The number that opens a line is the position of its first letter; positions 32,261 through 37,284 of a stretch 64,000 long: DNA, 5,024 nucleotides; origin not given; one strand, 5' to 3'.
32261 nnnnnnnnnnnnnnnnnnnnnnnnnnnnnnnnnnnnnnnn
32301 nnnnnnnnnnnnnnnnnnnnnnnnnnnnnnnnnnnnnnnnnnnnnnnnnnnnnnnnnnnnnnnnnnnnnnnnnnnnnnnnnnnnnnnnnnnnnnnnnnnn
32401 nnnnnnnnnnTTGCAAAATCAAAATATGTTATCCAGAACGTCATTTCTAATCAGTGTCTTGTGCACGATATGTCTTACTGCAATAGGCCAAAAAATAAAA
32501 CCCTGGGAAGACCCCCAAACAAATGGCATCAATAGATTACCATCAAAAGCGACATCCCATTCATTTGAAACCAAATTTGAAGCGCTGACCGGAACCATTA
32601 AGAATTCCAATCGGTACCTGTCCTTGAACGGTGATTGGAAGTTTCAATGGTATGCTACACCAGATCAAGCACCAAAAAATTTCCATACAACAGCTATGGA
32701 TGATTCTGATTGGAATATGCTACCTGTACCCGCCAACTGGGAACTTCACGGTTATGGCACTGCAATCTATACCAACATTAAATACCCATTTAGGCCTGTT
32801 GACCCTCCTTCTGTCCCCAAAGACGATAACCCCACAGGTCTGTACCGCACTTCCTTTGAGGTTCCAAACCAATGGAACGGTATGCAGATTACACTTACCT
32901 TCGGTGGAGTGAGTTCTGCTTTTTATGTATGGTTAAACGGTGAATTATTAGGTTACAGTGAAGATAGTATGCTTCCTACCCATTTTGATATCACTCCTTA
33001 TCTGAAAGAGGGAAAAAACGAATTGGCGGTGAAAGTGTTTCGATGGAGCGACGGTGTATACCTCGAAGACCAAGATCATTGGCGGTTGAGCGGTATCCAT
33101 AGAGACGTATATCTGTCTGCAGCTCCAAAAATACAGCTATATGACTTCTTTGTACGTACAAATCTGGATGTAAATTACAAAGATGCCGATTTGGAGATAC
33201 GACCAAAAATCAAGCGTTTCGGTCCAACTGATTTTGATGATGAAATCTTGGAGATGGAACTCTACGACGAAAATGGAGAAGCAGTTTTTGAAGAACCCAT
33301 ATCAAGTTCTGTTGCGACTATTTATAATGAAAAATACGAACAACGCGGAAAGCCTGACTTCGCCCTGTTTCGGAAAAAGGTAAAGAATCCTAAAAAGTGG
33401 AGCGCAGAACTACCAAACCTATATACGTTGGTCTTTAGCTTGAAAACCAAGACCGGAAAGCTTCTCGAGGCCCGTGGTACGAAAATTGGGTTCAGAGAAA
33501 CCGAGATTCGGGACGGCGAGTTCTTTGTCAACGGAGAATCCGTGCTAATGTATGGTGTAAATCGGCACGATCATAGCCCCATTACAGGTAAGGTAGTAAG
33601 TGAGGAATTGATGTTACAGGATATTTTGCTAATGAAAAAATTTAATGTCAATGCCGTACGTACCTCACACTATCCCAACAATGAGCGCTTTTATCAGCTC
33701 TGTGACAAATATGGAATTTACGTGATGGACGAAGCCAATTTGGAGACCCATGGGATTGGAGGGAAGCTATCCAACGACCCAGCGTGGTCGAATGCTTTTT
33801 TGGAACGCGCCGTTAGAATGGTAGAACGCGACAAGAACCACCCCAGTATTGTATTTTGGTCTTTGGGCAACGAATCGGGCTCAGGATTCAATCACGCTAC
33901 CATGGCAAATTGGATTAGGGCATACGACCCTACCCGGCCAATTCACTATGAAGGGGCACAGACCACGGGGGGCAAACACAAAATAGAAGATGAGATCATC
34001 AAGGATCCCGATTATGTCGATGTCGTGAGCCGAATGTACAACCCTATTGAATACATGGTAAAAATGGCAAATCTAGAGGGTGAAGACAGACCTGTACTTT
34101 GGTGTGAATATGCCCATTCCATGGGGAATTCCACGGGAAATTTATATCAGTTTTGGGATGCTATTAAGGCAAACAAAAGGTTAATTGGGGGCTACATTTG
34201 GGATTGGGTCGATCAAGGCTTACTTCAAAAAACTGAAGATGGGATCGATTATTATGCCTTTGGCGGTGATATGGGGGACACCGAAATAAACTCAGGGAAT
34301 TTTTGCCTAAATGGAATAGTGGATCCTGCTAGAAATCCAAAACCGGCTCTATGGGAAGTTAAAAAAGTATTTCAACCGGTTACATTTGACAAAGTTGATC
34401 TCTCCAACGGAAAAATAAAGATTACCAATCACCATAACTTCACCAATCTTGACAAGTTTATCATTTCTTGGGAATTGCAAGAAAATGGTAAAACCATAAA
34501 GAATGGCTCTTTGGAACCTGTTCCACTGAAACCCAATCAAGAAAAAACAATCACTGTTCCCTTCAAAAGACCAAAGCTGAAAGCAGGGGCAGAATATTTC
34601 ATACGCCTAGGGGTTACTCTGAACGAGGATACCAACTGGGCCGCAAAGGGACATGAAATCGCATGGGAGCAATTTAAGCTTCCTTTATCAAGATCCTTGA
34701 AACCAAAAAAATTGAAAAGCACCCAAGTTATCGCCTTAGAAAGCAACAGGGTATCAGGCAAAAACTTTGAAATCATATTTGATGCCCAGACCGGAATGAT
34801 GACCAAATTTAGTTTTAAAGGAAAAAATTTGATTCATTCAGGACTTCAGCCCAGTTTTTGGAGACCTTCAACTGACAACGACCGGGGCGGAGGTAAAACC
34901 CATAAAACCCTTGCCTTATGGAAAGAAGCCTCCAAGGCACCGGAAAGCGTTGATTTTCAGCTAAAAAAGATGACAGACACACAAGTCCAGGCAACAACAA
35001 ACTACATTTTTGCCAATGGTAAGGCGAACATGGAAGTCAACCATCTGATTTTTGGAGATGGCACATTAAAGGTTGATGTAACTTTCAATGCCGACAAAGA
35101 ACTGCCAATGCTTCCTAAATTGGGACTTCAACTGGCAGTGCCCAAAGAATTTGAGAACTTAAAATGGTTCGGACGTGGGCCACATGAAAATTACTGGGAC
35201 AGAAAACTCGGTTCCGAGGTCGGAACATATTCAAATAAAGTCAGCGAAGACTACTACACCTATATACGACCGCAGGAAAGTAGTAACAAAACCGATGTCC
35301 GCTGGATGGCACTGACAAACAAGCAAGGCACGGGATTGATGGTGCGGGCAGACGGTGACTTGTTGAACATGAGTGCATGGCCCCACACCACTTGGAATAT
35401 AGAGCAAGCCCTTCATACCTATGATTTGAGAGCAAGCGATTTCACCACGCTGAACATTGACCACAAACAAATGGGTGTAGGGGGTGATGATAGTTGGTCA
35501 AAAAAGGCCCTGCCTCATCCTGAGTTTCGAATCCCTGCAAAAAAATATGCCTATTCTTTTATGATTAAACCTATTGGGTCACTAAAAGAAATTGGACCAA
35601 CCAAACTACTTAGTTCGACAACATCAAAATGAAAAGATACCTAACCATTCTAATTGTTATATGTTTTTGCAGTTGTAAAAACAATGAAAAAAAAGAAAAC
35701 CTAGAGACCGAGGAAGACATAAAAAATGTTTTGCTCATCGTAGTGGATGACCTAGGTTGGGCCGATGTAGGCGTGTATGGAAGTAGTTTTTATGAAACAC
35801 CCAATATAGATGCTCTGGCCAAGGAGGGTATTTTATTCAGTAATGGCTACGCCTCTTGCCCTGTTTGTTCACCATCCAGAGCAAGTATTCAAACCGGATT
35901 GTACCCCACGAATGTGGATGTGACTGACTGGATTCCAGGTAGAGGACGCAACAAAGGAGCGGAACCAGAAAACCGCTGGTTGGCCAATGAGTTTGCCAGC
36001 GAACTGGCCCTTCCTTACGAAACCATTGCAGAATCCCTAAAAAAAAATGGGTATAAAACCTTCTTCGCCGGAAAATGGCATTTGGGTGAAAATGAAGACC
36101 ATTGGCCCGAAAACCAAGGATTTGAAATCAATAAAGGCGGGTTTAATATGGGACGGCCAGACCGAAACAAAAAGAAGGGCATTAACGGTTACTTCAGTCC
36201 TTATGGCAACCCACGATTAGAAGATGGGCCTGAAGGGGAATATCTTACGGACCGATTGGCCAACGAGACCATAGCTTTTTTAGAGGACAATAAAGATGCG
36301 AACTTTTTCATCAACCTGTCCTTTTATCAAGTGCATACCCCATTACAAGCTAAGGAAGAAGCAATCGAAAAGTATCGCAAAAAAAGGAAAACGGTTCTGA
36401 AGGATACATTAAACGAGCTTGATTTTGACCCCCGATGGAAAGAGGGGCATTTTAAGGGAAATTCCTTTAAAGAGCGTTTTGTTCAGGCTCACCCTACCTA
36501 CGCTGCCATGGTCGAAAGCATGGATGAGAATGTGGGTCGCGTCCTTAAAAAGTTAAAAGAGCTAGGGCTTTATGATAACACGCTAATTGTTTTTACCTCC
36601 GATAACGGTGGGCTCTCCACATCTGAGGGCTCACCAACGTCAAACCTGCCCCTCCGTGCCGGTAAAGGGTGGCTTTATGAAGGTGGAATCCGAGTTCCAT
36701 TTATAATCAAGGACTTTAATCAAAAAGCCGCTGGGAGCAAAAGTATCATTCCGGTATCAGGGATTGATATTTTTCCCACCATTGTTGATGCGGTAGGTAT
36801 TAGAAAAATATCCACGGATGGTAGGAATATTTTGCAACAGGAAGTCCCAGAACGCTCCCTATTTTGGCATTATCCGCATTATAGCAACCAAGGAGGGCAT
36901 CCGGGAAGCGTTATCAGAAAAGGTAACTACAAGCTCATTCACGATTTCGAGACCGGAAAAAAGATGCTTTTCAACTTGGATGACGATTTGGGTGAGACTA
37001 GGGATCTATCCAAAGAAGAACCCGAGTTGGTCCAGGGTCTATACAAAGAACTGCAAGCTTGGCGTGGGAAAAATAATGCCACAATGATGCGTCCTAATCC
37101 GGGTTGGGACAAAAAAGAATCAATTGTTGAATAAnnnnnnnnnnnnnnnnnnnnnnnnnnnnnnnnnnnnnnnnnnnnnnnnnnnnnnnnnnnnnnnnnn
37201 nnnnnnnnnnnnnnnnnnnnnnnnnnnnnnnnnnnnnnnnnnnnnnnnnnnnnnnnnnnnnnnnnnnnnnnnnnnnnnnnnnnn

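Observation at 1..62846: Large PUL that appears built for sulfated beta-L-arabinopyranan/galactan of green algae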

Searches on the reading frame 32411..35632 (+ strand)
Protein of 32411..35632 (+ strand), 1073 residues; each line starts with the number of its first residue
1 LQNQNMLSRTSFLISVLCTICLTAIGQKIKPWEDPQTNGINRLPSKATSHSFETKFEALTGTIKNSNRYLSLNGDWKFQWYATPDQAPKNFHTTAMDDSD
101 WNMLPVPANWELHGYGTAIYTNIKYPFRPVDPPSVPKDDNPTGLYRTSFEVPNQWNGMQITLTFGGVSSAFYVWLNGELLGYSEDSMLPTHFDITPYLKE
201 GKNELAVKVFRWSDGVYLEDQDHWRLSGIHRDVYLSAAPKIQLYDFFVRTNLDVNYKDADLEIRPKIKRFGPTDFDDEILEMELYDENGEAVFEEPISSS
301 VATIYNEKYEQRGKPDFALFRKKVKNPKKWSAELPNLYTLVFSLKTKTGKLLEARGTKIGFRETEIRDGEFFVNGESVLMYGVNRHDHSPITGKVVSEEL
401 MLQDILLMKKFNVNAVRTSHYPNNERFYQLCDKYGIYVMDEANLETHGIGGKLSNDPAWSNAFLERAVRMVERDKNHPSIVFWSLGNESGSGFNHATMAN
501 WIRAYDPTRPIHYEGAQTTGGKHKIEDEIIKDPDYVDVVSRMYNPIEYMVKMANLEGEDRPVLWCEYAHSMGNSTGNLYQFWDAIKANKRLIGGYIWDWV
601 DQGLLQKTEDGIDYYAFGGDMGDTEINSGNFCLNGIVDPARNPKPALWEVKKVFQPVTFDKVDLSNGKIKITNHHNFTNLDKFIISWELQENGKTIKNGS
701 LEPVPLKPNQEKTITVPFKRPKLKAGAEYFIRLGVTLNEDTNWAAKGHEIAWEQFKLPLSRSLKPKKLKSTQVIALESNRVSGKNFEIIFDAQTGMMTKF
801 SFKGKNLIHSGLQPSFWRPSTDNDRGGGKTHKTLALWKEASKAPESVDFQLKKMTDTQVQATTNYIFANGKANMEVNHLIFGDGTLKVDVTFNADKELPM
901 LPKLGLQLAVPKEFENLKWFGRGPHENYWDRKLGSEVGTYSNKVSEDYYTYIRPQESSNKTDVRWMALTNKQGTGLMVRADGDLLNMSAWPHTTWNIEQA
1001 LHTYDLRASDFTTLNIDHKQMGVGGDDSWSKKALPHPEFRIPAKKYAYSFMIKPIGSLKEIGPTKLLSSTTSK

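Call 6: search_protein_families(library=pfam, proteins=[window:32411-35632:+], max_evalue=0.001)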
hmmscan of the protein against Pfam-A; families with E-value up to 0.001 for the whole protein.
window:32411-35632:+ (1073 aa): 8 families
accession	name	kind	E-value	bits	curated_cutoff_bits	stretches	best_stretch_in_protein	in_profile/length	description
PF02836.23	Glyco_hydro_2_C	-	1.4e-96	323.6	21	1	365-658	2-301/302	Glycosyl hydrolases family 2, TIM barrel domain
PF02929.23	Bgal_small_N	-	3.2e-76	256.7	25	1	782-1052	1-248/248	Beta galactosidase small chain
PF02837.24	Glyco_hydro_2_N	-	3.1e-47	161.1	28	1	71-239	3-169/169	Glycosyl hydrolases family 2, sugar binding domain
PF16353.11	LacZ_4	-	3.8e-29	101.2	27.3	1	669-758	1-87/87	Beta-galactosidase, domain 4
PF00703.27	Glyco_hydro_2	-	1.3e-12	48.9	23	1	243-362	3-109/109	Glycosyl hydrolases family 2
PF22666.2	Glyco_hydro_2_N2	-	1.4e-09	38.7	27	1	144-209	51-117/167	Glycosyl hydrolase 2 galactose-binding domain-like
PF13364.12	BetaGal_ABD2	-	0.0001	23.4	23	1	140-209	34-106/112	Beta-galactosidase second all-beta domain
PF03198.20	Glyco_hydro_72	-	0.00031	20.6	25.9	1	369-504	26-161/314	Glucanosyltransferase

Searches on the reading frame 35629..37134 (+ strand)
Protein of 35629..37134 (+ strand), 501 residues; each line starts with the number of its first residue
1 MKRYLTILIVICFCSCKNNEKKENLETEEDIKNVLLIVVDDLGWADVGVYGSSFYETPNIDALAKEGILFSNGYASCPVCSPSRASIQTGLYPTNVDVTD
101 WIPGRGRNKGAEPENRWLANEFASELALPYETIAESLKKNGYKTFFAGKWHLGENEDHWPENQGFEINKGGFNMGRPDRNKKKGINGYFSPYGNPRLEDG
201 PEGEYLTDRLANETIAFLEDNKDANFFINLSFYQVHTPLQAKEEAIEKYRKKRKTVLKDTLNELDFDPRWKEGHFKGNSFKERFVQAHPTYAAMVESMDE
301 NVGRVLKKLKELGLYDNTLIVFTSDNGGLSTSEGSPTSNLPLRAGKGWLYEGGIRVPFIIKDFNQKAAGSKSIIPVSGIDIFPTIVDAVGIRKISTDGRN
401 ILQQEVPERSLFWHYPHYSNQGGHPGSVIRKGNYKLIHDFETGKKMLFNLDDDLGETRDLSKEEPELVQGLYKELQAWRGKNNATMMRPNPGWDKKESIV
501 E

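Call 6: search_protein_families(library=pfam, proteins=[window:35629-37134:+], max_evalue=0.001)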
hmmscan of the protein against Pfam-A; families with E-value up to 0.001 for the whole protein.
window:35629-37134:+ (501 aa): 4 families
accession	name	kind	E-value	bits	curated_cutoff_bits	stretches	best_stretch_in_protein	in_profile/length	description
PF00884.28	Sulfatase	-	1.5e-63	215.3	25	1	32-391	1-301/301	Sulfatase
PF01663.27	Phosphodiest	-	1.2e-11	45.2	23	1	34-331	1-224/342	Type I phosphodiesterase / nucleotide pyrophosphatase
PF16347.10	SGSH_C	-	4.7e-07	30.5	29.3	1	346-476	8-149/154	N-sulphoglucosamine sulphohydrolase, C-terminal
PF02995.22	DUF229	-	0.00021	20.6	25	0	268-327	286-342/496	Protein of unknown function (DUF229)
